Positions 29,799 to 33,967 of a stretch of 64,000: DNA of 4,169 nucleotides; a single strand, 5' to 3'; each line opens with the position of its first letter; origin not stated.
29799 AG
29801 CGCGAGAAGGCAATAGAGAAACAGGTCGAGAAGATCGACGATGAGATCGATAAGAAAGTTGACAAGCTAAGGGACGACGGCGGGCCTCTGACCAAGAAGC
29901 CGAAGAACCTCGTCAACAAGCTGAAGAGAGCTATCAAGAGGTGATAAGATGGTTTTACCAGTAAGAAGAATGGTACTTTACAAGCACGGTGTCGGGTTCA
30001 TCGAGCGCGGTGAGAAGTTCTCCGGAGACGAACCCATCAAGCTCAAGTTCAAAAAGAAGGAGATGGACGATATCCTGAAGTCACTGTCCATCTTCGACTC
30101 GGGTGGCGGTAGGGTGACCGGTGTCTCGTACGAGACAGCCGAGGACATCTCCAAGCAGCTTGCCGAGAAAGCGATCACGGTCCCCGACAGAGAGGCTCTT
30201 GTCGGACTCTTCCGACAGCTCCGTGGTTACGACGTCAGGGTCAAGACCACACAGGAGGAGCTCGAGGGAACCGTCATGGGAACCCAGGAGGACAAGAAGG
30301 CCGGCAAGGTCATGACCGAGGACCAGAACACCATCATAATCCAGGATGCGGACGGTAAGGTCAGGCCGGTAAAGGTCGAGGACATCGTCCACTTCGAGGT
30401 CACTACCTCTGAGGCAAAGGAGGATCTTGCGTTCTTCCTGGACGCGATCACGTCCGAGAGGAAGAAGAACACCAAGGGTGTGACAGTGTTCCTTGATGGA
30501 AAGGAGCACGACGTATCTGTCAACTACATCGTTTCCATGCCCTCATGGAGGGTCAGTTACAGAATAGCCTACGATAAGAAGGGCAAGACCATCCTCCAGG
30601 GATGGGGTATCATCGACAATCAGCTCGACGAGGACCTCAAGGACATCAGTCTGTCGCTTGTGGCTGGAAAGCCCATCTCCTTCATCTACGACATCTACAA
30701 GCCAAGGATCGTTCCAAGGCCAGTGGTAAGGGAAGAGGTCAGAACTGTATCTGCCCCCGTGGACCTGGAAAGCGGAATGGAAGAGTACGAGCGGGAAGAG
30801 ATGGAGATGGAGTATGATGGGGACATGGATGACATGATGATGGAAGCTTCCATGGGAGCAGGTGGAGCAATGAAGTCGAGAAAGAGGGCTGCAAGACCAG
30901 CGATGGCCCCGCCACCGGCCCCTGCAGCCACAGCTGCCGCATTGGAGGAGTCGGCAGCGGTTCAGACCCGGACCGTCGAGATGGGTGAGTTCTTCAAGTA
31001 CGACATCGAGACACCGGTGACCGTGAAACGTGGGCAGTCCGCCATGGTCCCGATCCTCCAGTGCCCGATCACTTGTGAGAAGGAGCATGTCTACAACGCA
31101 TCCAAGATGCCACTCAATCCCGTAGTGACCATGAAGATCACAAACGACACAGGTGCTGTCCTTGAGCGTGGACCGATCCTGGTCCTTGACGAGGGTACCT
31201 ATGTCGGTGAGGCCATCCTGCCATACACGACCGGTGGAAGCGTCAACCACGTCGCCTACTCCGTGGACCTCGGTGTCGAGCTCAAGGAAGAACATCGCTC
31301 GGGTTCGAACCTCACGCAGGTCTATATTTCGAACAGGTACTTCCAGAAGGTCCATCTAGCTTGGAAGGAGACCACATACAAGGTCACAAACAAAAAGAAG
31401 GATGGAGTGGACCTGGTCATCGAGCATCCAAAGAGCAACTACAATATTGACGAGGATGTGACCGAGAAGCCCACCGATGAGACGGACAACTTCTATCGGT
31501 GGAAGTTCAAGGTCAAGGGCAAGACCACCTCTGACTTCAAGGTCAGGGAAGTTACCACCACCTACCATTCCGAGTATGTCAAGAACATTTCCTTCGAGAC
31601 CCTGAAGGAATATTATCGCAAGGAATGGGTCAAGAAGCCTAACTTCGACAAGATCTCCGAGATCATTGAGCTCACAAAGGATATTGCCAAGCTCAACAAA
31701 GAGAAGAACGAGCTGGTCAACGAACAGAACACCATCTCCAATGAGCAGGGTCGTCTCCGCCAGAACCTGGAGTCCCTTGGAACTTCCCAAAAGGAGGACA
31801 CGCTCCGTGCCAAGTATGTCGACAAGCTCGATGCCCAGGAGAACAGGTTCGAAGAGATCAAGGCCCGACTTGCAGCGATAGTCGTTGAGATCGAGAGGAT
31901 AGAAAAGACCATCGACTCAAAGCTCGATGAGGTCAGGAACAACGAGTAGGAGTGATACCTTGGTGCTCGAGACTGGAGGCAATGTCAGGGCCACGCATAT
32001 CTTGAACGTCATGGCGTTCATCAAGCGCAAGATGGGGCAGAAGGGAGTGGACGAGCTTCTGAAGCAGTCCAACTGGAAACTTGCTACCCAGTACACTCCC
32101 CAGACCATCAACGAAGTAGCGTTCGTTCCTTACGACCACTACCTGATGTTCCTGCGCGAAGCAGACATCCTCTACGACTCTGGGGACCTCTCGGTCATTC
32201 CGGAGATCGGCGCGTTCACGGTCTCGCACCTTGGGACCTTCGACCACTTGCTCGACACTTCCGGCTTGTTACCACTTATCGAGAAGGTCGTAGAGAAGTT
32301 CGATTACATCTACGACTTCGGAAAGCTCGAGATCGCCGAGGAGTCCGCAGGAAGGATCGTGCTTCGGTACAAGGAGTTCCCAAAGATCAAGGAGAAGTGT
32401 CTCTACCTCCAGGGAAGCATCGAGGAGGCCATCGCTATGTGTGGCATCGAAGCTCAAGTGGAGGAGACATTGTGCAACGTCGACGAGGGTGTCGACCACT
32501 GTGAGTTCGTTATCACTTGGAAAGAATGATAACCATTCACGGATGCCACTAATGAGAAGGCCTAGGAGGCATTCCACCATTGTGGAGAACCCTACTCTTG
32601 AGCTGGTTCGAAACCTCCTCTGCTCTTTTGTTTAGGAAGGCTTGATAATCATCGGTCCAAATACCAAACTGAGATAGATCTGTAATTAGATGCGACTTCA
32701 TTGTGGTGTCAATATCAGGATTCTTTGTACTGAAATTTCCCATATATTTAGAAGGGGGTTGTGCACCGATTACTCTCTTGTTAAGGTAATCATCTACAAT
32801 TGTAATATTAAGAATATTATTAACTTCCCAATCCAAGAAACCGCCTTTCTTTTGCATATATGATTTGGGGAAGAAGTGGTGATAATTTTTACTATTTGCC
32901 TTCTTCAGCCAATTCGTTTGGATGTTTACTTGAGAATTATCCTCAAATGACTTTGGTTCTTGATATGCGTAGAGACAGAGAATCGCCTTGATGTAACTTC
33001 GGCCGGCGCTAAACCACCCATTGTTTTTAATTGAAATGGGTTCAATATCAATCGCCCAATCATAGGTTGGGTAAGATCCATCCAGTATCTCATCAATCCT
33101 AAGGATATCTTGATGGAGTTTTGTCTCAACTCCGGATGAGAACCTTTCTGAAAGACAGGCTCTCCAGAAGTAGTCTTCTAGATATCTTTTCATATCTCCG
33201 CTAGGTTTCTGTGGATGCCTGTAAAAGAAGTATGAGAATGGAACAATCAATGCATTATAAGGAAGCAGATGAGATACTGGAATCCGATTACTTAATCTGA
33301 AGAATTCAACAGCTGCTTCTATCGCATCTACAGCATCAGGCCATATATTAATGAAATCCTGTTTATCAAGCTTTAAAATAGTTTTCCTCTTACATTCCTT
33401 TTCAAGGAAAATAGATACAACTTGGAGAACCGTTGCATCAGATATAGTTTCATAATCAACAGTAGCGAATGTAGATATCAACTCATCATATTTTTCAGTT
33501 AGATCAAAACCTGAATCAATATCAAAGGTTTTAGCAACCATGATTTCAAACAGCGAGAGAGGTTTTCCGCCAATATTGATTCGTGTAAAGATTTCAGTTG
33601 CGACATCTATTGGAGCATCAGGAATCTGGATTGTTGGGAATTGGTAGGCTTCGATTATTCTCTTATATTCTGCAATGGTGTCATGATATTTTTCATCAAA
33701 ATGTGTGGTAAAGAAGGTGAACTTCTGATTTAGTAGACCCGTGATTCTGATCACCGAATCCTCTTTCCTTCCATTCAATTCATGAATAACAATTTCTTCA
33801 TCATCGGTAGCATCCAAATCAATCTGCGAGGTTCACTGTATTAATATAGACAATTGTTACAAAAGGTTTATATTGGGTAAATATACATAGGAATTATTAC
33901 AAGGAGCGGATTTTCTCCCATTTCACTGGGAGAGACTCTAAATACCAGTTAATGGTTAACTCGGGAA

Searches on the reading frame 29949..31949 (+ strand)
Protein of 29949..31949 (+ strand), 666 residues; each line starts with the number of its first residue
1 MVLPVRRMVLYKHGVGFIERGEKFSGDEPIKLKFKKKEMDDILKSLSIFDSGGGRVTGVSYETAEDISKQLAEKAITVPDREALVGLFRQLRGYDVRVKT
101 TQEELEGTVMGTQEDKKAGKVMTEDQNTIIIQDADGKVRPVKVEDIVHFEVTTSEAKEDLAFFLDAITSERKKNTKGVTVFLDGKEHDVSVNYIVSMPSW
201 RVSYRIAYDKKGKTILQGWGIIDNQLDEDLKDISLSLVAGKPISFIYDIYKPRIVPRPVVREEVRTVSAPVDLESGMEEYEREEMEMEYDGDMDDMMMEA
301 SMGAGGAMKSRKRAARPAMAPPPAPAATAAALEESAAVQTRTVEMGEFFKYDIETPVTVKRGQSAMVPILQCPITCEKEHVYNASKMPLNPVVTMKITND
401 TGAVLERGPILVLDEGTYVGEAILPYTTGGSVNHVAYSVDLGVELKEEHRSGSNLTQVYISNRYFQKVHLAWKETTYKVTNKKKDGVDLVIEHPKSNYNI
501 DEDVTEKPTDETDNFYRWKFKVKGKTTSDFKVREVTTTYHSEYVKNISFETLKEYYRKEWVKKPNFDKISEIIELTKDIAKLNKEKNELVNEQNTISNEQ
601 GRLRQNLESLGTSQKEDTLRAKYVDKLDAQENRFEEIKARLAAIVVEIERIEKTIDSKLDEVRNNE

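Call 6: search_protein_families(library=pfam, proteins=[window:29949-31949:+], max_evalue=0.001)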
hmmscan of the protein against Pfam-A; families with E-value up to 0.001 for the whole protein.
window:29949-31949:+ (666 aa): 1 family
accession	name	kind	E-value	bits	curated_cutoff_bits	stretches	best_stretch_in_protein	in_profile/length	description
PF13598.12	DUF4139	-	0.00012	22.3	31.8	1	189-532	1-197/205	Domain of unknown function (DUF4139)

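Call 75: find_encoding_contigs(protein=window:29949-31949:+, flank=1000, max_places=5)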
Protein window:29949-31949:+ (666 aa): no gene with exactly this product is on record in the collection.

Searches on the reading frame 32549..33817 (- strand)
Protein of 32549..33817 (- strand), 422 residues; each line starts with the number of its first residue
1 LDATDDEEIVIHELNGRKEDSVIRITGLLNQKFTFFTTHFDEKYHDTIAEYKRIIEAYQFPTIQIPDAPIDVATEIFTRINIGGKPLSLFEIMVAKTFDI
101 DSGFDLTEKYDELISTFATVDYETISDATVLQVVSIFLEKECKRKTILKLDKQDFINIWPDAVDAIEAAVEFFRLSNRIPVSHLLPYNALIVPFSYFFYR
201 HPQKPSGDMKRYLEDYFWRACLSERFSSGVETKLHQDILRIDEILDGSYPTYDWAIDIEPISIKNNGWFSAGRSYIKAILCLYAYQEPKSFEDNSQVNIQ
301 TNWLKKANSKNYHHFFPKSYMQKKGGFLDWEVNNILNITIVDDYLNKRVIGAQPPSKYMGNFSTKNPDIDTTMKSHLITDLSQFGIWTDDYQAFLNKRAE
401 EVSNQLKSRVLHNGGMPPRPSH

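Call 26: search_protein_families(library=pfam, proteins=[window:32549-33817:-], max_evalue=0.00001)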
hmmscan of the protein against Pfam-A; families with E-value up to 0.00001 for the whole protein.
window:32549-33817:- (422 aa): 1 family
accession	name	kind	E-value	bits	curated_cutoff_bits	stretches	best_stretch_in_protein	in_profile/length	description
PF03235.19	GmrSD_N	-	2e-06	28.5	33.2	1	28-97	123-198/199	GmrSD restriction endonuclease, N-terminal domain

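Call 81: search_protein_families(library=padloc, proteins=[window:32549-33817:-], max_evalue=0.001)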
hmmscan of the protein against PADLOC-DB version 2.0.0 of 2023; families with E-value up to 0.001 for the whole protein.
window:32549-33817:- (422 aa): 4 families
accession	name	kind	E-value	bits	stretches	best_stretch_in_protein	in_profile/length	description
PDLC04709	PDC-M55C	-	4.1e-24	83.1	1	54-407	195-531/554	-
PDLC04151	HEC-05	-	4e-11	40.3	1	68-410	245-593/600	-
PDLC04150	HEC-05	-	2.3e-08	31.3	1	63-408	226-579/583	-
PDLC03877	NsnA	-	1.4e-05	22.6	1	33-92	134-195/385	-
